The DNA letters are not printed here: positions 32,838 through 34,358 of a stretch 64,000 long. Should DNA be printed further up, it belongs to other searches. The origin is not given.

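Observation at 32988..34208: GluRS that ends before the anticodon-binding domain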

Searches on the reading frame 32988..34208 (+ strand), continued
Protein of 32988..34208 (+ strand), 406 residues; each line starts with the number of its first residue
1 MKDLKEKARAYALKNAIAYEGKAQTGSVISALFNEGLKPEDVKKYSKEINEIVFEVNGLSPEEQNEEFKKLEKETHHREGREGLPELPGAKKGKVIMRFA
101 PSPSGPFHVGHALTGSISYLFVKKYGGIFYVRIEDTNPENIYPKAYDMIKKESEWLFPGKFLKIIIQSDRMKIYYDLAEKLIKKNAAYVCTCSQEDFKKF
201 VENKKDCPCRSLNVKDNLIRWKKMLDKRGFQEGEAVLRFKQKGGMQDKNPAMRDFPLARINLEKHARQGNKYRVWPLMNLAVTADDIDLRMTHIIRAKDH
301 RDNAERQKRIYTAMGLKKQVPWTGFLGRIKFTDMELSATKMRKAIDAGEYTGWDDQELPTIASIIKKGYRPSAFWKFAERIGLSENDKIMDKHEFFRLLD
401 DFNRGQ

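Call 23: list_cluster_members(proteins=[P0121, P0122, P0123, P0125, P0129, P0137, P0190, P0142, P0158, P0170])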
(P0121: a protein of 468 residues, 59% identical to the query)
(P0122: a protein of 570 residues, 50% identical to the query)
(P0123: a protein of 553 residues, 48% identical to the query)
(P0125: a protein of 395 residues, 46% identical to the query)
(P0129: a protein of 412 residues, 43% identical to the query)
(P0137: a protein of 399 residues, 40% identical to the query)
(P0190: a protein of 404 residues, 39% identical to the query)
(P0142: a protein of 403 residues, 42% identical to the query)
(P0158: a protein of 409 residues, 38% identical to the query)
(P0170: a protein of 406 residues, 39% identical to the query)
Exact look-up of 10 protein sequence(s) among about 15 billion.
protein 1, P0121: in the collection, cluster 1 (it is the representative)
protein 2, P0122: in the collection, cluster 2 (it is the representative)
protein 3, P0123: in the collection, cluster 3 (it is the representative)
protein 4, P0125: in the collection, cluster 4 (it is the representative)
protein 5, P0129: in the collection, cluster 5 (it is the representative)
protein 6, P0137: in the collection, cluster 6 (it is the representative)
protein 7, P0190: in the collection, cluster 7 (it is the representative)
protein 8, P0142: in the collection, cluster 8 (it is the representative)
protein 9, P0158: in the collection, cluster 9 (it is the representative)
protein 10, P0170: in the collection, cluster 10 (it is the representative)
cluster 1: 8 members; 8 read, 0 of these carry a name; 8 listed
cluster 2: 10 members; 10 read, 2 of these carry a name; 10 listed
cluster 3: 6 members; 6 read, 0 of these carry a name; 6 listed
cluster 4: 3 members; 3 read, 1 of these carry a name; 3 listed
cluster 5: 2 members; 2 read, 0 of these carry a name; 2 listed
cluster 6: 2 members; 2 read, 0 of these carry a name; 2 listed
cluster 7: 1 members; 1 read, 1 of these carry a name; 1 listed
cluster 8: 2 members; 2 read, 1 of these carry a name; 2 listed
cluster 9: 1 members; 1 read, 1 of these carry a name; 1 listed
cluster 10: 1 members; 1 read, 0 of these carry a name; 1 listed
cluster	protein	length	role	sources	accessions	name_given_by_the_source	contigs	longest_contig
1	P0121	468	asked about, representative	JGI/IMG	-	-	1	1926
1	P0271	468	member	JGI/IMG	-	-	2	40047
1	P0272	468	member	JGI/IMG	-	-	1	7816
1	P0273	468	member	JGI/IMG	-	-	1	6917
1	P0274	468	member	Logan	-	-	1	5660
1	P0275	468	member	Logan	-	-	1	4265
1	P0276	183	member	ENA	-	-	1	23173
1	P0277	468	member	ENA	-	-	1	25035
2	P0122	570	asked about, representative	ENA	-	-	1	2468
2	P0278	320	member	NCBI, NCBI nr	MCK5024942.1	MAG: glutamate--tRNA ligase, partial [Nanoarchaeota archaeon] | glutamate--tRNA ligase [Nanoarchaeota archaeon]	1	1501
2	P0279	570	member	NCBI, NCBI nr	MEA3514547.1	MAG: glutamate--tRNA ligase [Nanoarchaeota archaeon] | glutamate--tRNA ligase [Nanoarchaeota archaeon]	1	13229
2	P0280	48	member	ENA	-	-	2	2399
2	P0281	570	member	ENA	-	-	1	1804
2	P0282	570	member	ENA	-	-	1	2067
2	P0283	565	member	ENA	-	-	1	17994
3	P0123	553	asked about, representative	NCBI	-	-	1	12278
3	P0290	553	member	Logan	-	-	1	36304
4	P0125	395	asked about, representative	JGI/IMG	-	-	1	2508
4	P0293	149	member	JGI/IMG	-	-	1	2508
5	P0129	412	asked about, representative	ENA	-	-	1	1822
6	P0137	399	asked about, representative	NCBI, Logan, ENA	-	-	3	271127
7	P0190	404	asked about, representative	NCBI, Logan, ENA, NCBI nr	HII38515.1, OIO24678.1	TPA: glutamate--tRNA ligase [Candidatus Micrarchaeota archaeon] | MAG: glutamate--tRNA ligase [Candidatus Micrarchaeota archaeon CG1_02_51_15]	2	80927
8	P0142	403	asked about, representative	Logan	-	-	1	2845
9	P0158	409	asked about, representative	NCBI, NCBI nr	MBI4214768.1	glutamate--tRNA ligase [archaeon]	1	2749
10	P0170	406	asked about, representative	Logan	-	-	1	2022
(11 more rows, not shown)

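Call 24: find_encoding_contigs(protein=P0271, flank=10000, max_places=2)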
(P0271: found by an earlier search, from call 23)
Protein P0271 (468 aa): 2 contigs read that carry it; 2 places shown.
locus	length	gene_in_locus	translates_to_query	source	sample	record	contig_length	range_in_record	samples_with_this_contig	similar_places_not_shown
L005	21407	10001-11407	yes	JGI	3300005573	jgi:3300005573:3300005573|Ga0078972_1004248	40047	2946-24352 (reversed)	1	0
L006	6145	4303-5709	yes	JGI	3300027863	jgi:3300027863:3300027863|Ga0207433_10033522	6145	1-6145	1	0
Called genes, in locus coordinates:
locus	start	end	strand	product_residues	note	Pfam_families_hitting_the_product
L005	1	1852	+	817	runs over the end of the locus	PF01326:PPDK_N, PF00391:PEP-utilizers, PF02896:PEP-utilizers_C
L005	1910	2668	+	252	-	-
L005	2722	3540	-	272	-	PF01909:NTP_transf_2 (weak), PF18765:Polbeta (weak)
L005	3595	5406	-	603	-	PF01261:AP_endonuc_2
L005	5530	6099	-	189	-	-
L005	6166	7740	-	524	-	-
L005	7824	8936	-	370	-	PF03773:ArsP_1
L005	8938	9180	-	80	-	PF13192:Thioredoxin_3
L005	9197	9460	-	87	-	PF01022:HTH_5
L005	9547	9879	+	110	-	-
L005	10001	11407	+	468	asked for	PF00749:tRNA-synt_1c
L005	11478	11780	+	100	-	PF01248:Ribosomal_L7Ae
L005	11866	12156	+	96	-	PF01200:Ribosomal_S28e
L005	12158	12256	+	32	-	-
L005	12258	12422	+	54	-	PF01246:Ribosomal_L24e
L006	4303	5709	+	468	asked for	PF00749:tRNA-synt_1c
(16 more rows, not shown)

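Call 25: find_encoding_contigs(protein=P0279, flank=10000, max_places=2)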
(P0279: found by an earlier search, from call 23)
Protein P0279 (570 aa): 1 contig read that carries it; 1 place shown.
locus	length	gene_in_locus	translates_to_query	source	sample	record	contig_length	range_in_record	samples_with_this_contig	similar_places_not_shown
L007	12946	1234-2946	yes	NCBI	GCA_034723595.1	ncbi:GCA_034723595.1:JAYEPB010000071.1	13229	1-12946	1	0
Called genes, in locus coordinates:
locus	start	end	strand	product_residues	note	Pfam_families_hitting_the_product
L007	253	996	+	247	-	PF01978:TrmB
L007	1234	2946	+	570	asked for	PF00749:tRNA-synt_1c, PF03950:tRNA-synt_1c_C, PF20974:tRNA-synt_1c_C2 (weak)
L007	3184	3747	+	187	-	-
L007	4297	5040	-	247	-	PF00072:Response_reg (weak)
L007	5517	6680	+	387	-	PF01548:DEDD_Tnp_IS110, PF02371:Transposase_20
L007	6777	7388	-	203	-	PF01467:CTP_transf_like (weak)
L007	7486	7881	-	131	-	-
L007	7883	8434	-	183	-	PF01725:Ham1p_like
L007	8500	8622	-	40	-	-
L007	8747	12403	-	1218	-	PF13229:Beta_helix, PF05048:NosD, PF13229:Beta_helix, PF05048:NosD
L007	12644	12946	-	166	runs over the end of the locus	PF02834:LigT_PEase (faint), PF13563:2_5_RNA_ligase2 (weak)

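Call 26: find_encoding_contigs(protein=P0290, flank=10000, max_places=2)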
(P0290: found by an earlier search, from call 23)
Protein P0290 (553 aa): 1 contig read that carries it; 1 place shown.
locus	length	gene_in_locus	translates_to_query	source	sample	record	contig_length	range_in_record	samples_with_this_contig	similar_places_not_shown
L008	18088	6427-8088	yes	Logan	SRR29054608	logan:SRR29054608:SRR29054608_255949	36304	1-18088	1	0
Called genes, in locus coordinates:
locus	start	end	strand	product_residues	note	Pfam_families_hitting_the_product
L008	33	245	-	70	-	-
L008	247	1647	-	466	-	-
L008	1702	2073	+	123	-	PF01252:Peptidase_A8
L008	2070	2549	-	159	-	-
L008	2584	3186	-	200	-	PF10637:Ofd1_CTDD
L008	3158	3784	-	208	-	PF13640:2OG-FeII_Oxy_3, PF13661:2OG-FeII_Oxy_4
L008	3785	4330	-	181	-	-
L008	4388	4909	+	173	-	PF03352:Adenine_glyco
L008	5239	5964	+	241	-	PF01255:Prenyltransf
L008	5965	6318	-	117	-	-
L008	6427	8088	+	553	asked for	PF00749:tRNA-synt_1c, PF03950:tRNA-synt_1c_C, PF20974:tRNA-synt_1c_C2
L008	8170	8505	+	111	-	PF01248:Ribosomal_L7Ae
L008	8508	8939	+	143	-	PF01200:Ribosomal_S28e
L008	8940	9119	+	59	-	PF01246:Ribosomal_L24e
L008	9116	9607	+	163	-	PF00334:NDK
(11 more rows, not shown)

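Call 51: find_related_loci(query=A2, collection=genome_contigs, flank=6000)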
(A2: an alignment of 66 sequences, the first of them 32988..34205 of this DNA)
Query A2 (406 aa) in genome_contigs; peptide patterns used: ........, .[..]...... (x = any residue, [..] = any of these).
533 stretches matched a pattern; 461 encode a relative of the query (tblastn E <= 1e-3); the best 80 are kept; 80 distinct loci.
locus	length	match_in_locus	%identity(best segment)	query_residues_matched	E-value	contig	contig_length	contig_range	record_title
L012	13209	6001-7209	83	1-405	0e+0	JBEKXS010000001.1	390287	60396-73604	MAG: Candidatus Pacearchaeota archaeon isolate SPRUCE 657 SPRUCE_657_1, whole genome shotgun sequence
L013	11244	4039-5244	80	1-404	0e+0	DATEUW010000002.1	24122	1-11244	MAG TPA_asm: Candidatus Nanoarchaeia archaeon isolate SMAG_U8351 k141_747997, whole genome shotgun sequence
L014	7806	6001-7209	79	1-405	0e+0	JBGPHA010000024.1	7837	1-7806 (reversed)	MAG: Candidatus Nanoarchaeia archaeon isolate OBJ_0618_7090110_37 k141_9283053_length_7837_cov_10.0000, whole genome sho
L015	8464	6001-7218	76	1-404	0e+0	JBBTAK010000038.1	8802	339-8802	MAG: Nanoarchaeota archaeon isolate H43-bin094_1 H43_bin094_1_000000000038, whole genome shotgun sequence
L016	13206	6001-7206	76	1-404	0e+0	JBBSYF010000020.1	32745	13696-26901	MAG: Nanoarchaeota archaeon isolate H52-bin004_1 H52_bin004_1_000000000020, whole genome shotgun sequence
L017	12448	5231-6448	74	1-404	0e+0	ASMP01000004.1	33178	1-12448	Nanoarchaeota archaeon SCGC AAA011-D5 A11D05DRAFT_contig_3_0.4_C, whole genome shotgun sequence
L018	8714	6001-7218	74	1-404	0e+0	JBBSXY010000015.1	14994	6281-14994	MAG: Nanoarchaeota archaeon isolate H32-bin010 H32_bin010_000000000015, whole genome shotgun sequence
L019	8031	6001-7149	78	21-404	0e+0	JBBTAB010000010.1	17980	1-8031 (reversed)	MAG: Nanoarchaeota archaeon isolate H43-bin082_1 H43_bin082_1_000000000010, whole genome shotgun sequence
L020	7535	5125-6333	73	1-404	0e+0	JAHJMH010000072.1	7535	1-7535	MAG: Nanoarchaeota archaeon isolate Old_saline.mb.30 Old_saline.mb.30_k141_1120167, whole genome shotgun sequence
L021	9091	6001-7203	73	1-404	0e+0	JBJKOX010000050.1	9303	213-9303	MAG: Candidatus Pacearchaeota archaeon isolate Bin_106 S1Ck127_2244372_flag_1_multi_5.6890_len_9303, whole genome shotgu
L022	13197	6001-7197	72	1-404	0e+0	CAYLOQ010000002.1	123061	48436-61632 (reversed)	MAG TPA_asm: Candidatus Woesearchaeota archaeon isolate binchicken_co85_6 genome assembly, contig: NODE_48_length_123061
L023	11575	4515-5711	73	1-404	0e+0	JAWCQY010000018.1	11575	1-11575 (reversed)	MAG: Candidatus Pacearchaeota archaeon isolate JZ-2_201907_bins_3 JZ-2_201907_bins_3_scaffold_19, whole genome shotgun s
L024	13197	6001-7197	72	1-405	0e+0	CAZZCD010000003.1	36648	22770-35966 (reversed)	MAG TPA_asm: Candidatus Woesearchaeota archaeon isolate SRP068000_co1_158 genome assembly, contig: NODE_1142_length_3664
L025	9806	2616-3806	71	1-404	0e+0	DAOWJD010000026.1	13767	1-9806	MAG TPA_asm: Nanoarchaeota archaeon isolate CSMAG_2060 CSMAG_2060_k141_2583567_length_13767_cov_27.0000, whole genome sh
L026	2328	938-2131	72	1-404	0e+0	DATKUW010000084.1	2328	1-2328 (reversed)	MAG TPA_asm: Bacillota bacterium isolate SMAG_U14117 k141_2732227, whole genome shotgun sequence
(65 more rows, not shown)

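Call 54: predict_structure(alignment_id=A2)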
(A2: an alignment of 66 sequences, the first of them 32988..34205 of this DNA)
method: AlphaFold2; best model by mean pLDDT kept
length: 406 residues; sequences in the alignment: 66
mean_pLDDT: 92.7   pTM: 0.77
mean pLDDT of the five models: 92.7, 92.6, 91.9, 91.9, 91.0
residues with pLDDT >= 90: 326; 70-90: 69; 50-70: 5; < 50: 6
segments of 3 or more residues with pLDDT < 50: 78-82
pLDDT, mean of each block of 10 residues (from residue 1): 86 89 87 83 89 95 92 67 77 95 94 94 96 95 97 97 98 99 99 96 96 98 98 98 92 97 97 97 98 91 95 97 90 92 95 96 96 93 85 92 74
secondary structure, 60 per line:
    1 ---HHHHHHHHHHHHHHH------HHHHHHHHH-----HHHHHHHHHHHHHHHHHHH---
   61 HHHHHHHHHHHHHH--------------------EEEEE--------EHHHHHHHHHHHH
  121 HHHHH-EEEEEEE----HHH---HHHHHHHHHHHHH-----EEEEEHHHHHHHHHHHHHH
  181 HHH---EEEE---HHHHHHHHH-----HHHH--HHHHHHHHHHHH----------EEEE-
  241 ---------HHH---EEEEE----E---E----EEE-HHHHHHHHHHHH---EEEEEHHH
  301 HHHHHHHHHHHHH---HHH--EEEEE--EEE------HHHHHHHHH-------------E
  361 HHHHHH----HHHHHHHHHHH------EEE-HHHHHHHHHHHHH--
elements in order: H4-18 H25-33 H39-57 H61-74 E95-99 H109-125 E127-133 H144-156 E162-166 H167-183 E187-190 H194-202 H208-211 H214-225 E236-239 E256-260 E274-276 H278-289 E293-297 H298-313 E322-326 E329-331 H338-346 H361-366 H371-381 E388-390 H392-404
